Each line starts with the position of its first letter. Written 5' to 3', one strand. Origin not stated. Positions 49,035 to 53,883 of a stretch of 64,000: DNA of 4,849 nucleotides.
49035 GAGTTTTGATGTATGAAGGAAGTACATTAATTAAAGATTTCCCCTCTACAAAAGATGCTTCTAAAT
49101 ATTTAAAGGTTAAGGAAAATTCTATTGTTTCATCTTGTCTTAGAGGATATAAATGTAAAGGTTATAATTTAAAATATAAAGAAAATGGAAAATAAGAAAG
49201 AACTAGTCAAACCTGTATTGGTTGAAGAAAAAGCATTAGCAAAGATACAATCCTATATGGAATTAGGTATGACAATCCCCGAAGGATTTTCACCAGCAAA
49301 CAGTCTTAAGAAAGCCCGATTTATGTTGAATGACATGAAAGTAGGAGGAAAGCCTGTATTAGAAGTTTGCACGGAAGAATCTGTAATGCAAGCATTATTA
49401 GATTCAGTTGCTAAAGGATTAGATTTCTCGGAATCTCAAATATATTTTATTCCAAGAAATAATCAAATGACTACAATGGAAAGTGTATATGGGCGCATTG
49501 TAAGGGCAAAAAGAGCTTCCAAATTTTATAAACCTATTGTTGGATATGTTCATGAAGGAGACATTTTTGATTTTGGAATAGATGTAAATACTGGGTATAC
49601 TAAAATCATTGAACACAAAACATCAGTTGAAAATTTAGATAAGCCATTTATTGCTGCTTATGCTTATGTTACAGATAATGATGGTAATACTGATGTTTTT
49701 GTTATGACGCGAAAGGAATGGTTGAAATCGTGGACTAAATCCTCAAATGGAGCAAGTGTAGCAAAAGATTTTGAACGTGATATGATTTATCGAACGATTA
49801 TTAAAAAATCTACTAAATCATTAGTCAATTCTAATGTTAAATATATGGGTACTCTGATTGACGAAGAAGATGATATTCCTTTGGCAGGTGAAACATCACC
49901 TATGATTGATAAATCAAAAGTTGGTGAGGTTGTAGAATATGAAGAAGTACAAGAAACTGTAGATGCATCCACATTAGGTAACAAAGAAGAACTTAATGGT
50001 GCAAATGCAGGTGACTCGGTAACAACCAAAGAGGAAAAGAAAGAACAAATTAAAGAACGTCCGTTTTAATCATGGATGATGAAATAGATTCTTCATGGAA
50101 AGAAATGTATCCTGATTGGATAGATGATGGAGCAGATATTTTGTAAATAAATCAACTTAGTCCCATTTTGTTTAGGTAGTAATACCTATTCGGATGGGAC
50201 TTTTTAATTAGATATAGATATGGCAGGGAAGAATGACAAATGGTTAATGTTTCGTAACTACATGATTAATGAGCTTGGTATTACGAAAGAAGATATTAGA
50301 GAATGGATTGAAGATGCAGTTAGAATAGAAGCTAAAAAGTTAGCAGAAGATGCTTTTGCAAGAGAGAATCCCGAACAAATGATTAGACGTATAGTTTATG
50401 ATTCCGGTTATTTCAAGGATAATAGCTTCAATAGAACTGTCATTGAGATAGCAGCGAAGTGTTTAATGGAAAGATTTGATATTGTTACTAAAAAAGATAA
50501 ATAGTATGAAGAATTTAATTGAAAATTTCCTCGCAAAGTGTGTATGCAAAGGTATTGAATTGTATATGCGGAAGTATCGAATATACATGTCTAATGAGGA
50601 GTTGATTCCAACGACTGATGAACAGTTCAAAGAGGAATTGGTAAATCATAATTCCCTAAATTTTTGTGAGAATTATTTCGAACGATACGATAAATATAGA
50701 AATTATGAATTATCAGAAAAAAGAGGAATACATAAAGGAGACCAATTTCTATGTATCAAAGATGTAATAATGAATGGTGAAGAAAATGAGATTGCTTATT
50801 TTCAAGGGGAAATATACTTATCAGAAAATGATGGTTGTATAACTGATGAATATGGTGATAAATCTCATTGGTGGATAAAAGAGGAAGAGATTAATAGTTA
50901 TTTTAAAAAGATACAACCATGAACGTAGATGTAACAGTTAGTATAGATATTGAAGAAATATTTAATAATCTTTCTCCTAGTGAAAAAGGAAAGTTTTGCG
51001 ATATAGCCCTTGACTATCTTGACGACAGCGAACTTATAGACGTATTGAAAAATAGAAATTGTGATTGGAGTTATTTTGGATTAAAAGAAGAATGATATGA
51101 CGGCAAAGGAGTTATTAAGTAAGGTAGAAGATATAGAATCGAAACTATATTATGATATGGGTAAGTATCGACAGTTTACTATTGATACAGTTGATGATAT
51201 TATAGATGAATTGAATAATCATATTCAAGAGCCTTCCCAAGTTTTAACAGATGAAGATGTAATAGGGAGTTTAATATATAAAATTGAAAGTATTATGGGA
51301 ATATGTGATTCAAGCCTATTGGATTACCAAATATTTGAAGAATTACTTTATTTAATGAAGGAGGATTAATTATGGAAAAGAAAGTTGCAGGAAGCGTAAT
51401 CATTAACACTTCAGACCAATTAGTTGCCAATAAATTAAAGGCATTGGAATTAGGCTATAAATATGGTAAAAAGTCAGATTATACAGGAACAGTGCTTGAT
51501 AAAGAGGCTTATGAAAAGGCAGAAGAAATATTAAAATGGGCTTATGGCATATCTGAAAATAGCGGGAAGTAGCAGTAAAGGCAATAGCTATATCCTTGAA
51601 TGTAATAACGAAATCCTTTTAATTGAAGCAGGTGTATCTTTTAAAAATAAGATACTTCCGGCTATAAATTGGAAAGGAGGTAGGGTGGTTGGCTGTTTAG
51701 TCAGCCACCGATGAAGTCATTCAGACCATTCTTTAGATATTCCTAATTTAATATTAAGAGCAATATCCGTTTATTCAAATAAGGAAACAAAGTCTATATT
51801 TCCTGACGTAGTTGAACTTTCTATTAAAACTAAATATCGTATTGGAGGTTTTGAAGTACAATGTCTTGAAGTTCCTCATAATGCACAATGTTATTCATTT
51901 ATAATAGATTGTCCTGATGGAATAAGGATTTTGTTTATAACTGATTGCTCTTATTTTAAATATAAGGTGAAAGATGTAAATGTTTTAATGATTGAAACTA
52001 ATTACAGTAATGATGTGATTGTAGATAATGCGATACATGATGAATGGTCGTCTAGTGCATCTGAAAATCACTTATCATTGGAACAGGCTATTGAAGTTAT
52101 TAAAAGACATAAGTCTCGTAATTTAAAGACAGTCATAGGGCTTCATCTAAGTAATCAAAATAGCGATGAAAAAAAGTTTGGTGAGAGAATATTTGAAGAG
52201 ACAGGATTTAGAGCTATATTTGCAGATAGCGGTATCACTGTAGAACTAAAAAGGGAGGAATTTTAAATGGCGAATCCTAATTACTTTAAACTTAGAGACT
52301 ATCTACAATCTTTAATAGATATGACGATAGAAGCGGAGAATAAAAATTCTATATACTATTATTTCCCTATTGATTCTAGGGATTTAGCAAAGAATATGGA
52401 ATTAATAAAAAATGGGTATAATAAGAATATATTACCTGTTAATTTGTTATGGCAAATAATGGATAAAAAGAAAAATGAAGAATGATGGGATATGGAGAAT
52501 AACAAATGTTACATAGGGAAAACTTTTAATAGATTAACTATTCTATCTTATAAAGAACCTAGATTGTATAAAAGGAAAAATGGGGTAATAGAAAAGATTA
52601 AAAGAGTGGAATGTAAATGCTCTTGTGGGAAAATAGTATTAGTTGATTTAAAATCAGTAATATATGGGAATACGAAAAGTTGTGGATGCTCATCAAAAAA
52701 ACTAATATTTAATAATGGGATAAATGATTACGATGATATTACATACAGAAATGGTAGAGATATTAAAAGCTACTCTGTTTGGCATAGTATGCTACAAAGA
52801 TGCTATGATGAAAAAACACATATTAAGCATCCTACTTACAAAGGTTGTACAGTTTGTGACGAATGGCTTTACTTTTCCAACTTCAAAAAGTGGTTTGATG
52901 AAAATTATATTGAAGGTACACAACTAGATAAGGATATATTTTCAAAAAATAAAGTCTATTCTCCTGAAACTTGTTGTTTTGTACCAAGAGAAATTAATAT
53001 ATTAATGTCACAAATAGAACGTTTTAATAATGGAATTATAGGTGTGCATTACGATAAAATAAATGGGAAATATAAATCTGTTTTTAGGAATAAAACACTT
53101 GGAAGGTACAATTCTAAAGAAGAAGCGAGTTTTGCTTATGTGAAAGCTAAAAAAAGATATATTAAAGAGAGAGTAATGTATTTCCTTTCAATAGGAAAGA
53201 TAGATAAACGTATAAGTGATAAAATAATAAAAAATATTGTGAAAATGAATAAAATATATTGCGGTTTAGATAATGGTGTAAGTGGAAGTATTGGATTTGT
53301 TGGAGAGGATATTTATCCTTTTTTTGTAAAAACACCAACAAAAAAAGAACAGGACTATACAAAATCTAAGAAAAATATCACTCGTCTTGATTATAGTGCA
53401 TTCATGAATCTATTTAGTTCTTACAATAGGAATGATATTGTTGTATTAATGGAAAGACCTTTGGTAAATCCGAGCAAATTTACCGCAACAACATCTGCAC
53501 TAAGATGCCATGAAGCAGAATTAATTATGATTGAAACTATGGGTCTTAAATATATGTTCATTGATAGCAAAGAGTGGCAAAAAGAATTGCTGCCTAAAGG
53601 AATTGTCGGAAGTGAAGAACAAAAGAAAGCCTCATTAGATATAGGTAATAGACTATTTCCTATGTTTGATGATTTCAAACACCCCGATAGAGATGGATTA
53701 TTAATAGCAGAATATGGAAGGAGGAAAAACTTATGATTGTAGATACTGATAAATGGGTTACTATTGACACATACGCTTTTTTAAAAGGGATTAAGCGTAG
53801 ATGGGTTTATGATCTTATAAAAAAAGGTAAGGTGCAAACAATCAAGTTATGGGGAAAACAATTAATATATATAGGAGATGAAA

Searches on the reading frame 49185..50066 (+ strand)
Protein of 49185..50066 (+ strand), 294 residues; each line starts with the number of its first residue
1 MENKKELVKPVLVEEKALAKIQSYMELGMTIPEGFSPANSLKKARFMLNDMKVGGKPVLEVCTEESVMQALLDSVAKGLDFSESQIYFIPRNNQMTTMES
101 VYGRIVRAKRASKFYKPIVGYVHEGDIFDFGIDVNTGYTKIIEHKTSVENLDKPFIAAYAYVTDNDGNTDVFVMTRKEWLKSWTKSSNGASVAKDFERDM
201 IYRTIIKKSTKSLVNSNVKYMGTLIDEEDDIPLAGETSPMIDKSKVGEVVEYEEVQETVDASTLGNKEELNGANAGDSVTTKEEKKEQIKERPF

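Call 82: search_protein_families(library=pfam, proteins=[window:49185-50066:+], max_evalue=0.001)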
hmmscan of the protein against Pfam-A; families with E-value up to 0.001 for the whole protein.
window:49185-50066:+ (294 aa): 1 family
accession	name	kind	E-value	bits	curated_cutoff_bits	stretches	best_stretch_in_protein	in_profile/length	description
PF03837.19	RecT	-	2.1e-23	83.3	24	1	58-229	15-186/198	RecT family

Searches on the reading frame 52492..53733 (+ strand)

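Call 52: search_protein_families(library=phrogs, proteins=[window:52492-53733:+], max_evalue=0.00001)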
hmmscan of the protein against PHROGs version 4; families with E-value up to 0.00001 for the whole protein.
window:52492-53733:+ (414 aa): 9 families
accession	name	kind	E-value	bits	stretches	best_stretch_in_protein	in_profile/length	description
phrog_953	-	DNA, RNA and nucleotide metabolism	3.2e-67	228.7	1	51-254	178-390/420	HNH endonuclease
phrog_374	-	DNA, RNA and nucleotide metabolism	2.6e-56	192.7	1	1-232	191-415/617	HNH endonuclease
phrog_2081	-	DNA, RNA and nucleotide metabolism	9e-27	95.3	1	46-251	58-276/433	HNH endonuclease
phrog_30929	-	unknown function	1.4e-14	54.8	1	94-244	39-200/413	-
phrog_3377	-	DNA, RNA and nucleotide metabolism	2.5e-14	54.6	1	89-167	10-88/196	HNH endonuclease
phrog_8790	-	DNA, RNA and nucleotide metabolism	2e-10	42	1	88-238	20-168/241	restriction endonuclease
phrog_1770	-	DNA, RNA and nucleotide metabolism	8e-08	33.4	1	252-413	2-151/158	Holliday junction resolvase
phrog_899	-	unknown function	1.9e-07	32.3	1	103-236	49-124/221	-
phrog_99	-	DNA, RNA and nucleotide metabolism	6.9e-07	30.2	1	180-239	213-277/383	HNH endonuclease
